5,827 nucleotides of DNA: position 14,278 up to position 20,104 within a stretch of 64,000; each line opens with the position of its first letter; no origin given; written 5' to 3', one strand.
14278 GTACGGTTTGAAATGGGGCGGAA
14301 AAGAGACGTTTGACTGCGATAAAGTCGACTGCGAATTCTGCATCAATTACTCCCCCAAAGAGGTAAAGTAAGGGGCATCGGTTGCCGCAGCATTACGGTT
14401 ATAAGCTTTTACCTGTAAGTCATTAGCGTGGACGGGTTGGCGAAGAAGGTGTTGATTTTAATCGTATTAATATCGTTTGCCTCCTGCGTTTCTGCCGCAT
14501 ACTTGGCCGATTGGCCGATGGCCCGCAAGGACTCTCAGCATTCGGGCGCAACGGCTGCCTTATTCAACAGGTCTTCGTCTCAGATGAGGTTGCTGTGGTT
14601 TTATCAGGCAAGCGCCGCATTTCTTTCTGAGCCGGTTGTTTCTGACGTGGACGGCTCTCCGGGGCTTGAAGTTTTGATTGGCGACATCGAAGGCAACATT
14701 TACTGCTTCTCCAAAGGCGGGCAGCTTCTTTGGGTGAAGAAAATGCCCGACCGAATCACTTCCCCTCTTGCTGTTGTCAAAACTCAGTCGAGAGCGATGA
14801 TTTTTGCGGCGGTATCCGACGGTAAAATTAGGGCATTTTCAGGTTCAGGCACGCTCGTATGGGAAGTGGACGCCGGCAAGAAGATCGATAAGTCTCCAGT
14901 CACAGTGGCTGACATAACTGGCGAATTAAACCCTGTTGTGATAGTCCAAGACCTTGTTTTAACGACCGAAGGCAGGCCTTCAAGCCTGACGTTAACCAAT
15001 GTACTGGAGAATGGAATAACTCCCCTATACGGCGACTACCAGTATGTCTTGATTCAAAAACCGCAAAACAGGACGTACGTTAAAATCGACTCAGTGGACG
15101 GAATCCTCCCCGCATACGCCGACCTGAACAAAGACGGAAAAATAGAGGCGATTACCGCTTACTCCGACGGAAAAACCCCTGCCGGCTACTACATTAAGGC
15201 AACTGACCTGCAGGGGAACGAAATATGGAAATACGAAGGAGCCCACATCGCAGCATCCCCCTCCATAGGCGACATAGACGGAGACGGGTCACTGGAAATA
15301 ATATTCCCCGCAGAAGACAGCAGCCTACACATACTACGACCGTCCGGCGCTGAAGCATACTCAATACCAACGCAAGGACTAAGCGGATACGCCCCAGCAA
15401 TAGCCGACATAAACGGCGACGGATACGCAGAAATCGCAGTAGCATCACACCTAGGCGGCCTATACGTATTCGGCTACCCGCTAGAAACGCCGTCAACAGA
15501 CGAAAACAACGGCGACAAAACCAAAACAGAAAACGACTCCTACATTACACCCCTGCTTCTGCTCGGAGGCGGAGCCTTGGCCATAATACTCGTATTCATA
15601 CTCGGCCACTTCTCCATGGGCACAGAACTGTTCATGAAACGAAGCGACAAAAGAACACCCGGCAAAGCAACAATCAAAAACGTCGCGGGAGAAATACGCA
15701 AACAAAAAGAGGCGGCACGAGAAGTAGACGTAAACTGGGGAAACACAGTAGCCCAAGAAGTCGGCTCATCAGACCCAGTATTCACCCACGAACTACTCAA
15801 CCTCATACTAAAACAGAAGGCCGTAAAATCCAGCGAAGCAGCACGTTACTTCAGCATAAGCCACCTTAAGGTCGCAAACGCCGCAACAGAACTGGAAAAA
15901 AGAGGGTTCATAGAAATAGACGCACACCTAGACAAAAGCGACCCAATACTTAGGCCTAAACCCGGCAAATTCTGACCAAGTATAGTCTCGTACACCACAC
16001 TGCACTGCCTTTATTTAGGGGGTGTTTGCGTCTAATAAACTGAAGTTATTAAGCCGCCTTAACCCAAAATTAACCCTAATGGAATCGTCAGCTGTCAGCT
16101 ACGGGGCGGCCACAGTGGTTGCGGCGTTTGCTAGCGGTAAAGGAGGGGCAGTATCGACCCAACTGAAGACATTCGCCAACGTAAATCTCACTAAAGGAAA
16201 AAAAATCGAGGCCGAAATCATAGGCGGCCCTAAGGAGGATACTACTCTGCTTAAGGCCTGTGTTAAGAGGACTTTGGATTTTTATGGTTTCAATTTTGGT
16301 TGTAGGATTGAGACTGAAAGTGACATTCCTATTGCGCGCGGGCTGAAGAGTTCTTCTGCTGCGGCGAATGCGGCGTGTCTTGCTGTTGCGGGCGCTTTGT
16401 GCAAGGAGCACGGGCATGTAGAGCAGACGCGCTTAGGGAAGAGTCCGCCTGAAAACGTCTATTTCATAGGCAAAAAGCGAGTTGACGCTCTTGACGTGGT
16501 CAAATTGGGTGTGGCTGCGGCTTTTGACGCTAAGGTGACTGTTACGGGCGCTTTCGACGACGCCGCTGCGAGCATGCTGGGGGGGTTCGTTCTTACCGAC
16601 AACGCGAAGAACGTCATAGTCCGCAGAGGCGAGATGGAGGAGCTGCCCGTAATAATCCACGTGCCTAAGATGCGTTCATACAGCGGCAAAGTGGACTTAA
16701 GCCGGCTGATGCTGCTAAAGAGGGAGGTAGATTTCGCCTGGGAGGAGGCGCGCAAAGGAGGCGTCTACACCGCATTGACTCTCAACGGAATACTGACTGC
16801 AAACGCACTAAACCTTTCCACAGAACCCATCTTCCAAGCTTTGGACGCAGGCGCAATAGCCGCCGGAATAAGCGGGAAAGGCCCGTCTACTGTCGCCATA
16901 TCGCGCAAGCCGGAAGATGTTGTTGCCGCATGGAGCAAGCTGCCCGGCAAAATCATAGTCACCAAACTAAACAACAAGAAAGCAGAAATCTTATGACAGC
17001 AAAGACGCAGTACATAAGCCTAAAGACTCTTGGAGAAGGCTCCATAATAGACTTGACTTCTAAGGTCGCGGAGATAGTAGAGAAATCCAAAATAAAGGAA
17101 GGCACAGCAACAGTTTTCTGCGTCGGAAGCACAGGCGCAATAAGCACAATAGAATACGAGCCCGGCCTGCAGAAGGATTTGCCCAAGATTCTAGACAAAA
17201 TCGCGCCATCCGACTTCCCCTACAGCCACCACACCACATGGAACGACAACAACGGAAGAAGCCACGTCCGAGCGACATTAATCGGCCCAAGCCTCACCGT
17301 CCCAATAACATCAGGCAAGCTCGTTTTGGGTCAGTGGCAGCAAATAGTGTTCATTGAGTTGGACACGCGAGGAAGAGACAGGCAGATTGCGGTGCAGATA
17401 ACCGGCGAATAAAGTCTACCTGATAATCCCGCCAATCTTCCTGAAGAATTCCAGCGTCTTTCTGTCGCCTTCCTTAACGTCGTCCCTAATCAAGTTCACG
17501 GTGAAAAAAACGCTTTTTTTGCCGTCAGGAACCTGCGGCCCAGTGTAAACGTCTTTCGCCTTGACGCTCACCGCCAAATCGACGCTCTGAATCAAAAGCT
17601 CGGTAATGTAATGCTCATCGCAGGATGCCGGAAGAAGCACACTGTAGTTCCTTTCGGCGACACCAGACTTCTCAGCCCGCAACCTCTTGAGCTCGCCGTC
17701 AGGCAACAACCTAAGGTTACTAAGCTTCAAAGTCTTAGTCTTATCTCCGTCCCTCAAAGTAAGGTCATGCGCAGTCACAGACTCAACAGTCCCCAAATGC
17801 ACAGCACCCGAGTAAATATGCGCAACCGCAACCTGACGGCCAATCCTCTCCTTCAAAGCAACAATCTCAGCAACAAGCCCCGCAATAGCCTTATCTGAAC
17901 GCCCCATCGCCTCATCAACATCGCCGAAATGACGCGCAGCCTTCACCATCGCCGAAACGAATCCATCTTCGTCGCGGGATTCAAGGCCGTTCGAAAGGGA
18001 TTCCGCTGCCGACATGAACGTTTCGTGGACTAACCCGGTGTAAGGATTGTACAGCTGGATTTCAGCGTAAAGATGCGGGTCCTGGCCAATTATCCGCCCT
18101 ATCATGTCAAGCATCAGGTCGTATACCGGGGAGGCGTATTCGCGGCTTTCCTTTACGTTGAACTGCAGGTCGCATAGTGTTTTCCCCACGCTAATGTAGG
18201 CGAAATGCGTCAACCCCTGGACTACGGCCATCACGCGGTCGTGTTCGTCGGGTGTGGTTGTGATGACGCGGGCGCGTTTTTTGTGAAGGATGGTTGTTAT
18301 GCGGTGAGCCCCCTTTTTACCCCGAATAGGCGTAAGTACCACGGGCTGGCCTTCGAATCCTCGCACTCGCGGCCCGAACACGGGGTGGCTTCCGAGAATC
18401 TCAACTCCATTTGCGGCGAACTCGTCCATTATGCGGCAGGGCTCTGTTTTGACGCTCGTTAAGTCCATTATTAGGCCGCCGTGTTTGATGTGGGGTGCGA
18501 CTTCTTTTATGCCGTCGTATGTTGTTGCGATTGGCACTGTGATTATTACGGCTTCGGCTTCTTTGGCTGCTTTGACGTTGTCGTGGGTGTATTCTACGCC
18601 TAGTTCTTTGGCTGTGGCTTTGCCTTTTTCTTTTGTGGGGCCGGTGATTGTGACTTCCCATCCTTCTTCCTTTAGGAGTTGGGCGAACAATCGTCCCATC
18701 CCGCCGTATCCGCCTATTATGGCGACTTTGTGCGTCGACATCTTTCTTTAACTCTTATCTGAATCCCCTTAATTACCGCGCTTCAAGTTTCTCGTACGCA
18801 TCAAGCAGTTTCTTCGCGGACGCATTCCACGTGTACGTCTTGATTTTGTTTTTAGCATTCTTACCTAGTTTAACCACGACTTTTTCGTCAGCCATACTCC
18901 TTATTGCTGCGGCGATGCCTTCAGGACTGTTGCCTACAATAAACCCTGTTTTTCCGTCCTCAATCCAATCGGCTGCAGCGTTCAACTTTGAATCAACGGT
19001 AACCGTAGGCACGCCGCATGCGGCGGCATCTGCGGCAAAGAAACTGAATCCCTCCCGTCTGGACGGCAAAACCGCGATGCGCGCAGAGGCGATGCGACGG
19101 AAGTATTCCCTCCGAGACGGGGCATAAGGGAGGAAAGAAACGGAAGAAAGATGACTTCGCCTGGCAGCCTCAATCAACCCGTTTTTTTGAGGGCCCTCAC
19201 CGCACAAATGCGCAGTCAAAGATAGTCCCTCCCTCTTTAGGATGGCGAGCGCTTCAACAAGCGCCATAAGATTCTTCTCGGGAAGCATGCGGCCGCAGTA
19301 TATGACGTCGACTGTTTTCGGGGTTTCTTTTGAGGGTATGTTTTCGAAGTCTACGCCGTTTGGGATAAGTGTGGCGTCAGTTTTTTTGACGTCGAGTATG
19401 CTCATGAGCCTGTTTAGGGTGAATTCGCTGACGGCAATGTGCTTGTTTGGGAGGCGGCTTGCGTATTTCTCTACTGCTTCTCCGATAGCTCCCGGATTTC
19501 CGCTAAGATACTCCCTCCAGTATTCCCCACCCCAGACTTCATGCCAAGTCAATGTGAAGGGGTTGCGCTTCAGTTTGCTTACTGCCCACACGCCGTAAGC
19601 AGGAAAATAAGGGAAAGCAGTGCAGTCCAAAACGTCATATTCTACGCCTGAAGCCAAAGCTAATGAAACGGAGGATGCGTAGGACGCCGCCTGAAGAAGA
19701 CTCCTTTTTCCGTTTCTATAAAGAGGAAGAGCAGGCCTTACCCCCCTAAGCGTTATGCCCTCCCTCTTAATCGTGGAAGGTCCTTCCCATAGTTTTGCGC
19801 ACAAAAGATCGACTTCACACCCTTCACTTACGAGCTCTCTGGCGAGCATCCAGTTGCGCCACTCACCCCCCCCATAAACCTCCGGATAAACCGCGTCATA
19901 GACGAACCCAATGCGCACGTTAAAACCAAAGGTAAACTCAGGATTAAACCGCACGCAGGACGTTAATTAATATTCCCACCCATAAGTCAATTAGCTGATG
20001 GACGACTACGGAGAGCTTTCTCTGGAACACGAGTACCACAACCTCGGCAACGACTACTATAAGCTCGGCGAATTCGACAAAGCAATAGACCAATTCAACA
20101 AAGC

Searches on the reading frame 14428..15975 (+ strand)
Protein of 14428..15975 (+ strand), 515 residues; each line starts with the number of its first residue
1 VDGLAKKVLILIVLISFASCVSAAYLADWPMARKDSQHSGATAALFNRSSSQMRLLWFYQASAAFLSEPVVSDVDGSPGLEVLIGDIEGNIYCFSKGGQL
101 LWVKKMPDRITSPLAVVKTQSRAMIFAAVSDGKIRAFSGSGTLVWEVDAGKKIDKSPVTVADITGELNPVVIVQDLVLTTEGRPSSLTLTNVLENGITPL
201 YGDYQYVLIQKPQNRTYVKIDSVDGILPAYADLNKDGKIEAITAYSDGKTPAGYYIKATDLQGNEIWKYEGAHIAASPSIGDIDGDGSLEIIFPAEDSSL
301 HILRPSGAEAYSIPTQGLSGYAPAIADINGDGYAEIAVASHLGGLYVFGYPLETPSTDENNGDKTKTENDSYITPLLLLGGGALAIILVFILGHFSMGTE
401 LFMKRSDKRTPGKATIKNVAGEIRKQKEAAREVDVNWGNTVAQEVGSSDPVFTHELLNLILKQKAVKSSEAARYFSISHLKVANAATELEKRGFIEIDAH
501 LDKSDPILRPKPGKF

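Call 43: search_protein_families(library=pfam, proteins=[window:14428-15975:+], max_evalue=0.01)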
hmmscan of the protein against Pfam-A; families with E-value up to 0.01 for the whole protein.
window:14428-15975:+ (515 aa): 6 families
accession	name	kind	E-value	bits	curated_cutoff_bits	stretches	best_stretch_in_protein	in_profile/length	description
PF13570.13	Beta-prop_ACSF4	-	2.4e-13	50.6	133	1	49-173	161-277/329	Beta-alanine-activating enzyme, beta-propeller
PF13517.12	FG-GAP_3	-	3.6e-13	50.3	26.9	2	232-292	1-60/61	FG-GAP-like repeat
PF25292.1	Beta-prop_CGLA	-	8.6e-13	48.9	26.8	1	55-149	20-114/316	Lambda-carrageenase beta-propeller domain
PF01839.29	FG-GAP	-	2.5e-10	40.5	22.1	1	320-343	2-25/37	FG-GAP repeat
PF13360.13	PQQ_2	-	0.00026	21.2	27.6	1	73-151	28-103/233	Outer membrane protein assembly factor BamB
PF00404.24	Dockerin_1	-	0.00048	20.7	22.9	0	219-242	24-47/57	Dockerin type I domain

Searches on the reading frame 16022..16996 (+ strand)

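Call 76: search_protein_families(library=pfam, proteins=[window:16022-16996:+], max_evalue=0.01)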
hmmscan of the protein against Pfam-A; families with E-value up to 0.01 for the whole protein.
window:16022-16996:+ (324 aa): 3 families
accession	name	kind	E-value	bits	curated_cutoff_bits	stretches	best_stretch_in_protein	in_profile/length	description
PF00288.32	GHMP_kinases_N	-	4.8e-11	43.2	22.3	1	76-127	2-51/87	GHMP kinases N terminal domain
PF08544.19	GHMP_kinases_C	-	1.4e-05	25.9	21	1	269-307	38-79/85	GHMP kinases C terminal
PF22700.2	MVD-like_N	-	0.0013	18.9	27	1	50-125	35-112/157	Diphosphomevalonate decarboxylase-like N-terminal domain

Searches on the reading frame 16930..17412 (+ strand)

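Call 77: search_protein_families(library=pfam, proteins=[window:16930-17412:+], max_evalue=0.01)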
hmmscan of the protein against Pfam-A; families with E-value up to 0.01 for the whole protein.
window:16930-17412:+ (160 aa): 1 family
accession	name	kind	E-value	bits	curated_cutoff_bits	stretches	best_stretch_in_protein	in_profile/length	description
PF01894.22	UPF0047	-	6.6e-35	120.2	27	1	41-157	1-117/117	Uncharacterised protein family UPF0047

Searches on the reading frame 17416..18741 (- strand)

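Call 76: search_protein_families(library=pfam, proteins=[window:17416-18741:-], max_evalue=0.01)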
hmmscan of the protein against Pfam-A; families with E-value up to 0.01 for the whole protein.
window:17416-18741:- (441 aa): 16 families
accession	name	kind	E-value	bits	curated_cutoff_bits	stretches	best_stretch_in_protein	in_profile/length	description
PF02153.23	PDH_N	-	5.2e-30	104.4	26.5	1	19-160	1-153/154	Prephenate dehydrogenase, nucleotide-binding domain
PF20463.3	PDH_C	-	4.5e-21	75.5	22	1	163-265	1-100/102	Prephenate dehydrogenase, dimerization domain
PF03807.23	F420_oxidored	-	1.9e-11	44.8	21.6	1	5-94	1-91/94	NADP oxidoreductase coenzyme F420-dependent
PF03446.21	NAD_binding_2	-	1.2e-09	38.9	21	1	6-123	2-121/161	NAD binding domain of 6-phosphogluconate dehydrogenase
PF07991.19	KARI_N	-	7.5e-08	32.6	20.6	1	3-91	4-91/165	Acetohydroxy acid isomeroreductase, NADPH-binding domain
PF00106.31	adh_short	-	5.4e-05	23.2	26.6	1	6-64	3-66/195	short chain dehydrogenase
PF03435.24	Sacchrp_dh_NADP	-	6.8e-05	23.6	25.1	1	6-64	1-44/129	Saccharopine dehydrogenase NADP binding domain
PF03147.19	FDX-ACB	-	8.3e-05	23.4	31.1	1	363-417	7-62/94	Ferredoxin-fold anticodon binding domain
PF01408.29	GFO_IDH_MocA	-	0.00017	22.7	24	1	5-86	2-87/120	Oxidoreductase family, NAD-binding Rossmann fold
PF02826.25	2-Hacid_dh_C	-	0.00017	21.4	25.1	1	5-73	37-103/178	D-isomer specific 2-hydroxyacid dehydrogenase, NAD binding domain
PF03720.21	UDPG_MGDP_dh_C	-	0.00028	21.7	30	1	20-96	23-99/103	UDP-glucose/GDP-mannose dehydrogenase family, UDP binding domain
PF01488.26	Shikimate_DH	-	0.00032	21.2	24.3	1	2-67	11-81/138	Shikimate / quinate 5-dehydrogenase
PF02558.23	ApbA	-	0.00044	20.3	22.2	1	9-91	3-96/150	Ketopantoate reductase PanE/ApbA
PF22616.2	HMD_N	-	0.0014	18.5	27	1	44-128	124-210/239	HMD N-terminal domain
PF02737.24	3HCDH_N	-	0.0034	17.8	22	1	5-77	1-75/180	3-hydroxyacyl-CoA dehydrogenase, NAD binding domain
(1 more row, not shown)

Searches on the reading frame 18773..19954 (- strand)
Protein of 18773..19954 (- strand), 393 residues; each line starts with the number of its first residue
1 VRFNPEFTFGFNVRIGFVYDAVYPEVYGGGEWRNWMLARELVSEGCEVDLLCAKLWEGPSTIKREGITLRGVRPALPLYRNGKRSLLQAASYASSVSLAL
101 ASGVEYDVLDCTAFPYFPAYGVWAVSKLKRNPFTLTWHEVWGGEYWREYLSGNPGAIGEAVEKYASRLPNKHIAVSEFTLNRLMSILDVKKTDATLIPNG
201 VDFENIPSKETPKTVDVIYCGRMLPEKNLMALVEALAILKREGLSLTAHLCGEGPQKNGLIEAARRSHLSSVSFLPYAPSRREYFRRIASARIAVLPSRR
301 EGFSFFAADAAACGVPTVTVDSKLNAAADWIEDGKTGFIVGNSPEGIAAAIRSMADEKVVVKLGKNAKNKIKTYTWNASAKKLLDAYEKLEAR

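Call 76: search_protein_families(library=pfam, proteins=[window:18773-19954:-], max_evalue=0.01)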
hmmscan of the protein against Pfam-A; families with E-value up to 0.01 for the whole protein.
window:18773-19954:- (393 aa): 6 families
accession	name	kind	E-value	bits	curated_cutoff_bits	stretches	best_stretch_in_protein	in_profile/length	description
PF13692.12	Glyco_trans_1_4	-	8.3e-23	81.7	27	1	216-355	3-140/142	Glycosyl transferases group 1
PF00534.26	Glycos_transf_1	-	1.5e-22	80.4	26.4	1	212-369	13-171/172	Glycosyl transferases group 1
PF13439.12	Glyco_transf_4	-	1.8e-19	70.8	28.5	1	27-204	1-169/170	Glycosyltransferase Family 4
PF20706.3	GT4-conflict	-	2.4e-13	50.3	26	1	197-319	177-310/385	Family 4 Glycosyltransferase in conflict systems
PF13579.12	Glyco_trans_4_4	-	2.6e-13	51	29.7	1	28-200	1-158/158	Glycosyl transferase 4-like domain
PF13524.12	Glyco_trans_1_2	-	0.0026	18.1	25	1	281-385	38-144/144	Glycosyl transferase-like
